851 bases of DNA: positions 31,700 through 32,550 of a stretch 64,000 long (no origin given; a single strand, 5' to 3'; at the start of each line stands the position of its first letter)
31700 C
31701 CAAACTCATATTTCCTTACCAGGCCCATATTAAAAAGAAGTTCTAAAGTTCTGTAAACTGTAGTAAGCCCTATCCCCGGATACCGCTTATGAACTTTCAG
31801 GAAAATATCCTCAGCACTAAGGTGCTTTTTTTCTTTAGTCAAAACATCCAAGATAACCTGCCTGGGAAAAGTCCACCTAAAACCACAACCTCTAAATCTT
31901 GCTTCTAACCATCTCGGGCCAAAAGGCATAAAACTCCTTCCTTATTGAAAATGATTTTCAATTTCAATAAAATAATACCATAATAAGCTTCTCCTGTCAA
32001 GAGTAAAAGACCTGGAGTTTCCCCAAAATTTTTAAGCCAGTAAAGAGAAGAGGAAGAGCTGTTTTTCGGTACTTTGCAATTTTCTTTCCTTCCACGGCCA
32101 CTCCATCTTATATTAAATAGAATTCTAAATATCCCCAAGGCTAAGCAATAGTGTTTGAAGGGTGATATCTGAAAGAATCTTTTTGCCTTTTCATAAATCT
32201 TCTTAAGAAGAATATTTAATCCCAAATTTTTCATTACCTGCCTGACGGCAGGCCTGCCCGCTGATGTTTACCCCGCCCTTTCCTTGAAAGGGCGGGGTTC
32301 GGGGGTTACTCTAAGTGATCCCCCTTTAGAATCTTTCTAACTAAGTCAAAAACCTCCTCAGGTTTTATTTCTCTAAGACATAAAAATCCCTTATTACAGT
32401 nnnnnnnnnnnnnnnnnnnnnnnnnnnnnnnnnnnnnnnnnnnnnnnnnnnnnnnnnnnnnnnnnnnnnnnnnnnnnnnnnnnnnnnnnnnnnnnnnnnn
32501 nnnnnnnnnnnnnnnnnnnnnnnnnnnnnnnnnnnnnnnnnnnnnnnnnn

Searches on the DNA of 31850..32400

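Call 37: search_rna_families(source=window, start=31850, end=32400, threshold=evalue, max_evalue=10)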
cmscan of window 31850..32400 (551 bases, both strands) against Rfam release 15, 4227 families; matches with E-value up to 10: 5.
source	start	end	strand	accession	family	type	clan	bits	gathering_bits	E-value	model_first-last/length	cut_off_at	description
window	32270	32298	+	RF04132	mir-4436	Gene; miRNA;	-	17.4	74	0.81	1-85/85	no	mir-4436 microRNA precursor family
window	32231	32299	+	RF02837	anti-hemB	Gene; sRNA;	-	17.3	49.5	0.17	1-81/81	no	Burkholderia RNA 7 (anti-hemB)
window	32041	32126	-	RF02183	ST7-OT3_1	Gene; lncRNA;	-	15.9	50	5.6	1-79/79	no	ST7 overlapping transcript 3 conserved region 1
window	32028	32189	+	RF01983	Pinc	Gene; lncRNA;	-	13.9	60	8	1-154/154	no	Pregnancy induced noncoding RNA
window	32266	32299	-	RF01370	CRISPR-DR57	Gene; CRISPR;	-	13.6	39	6.8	1-37/37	no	CRISPR RNA direct repeat element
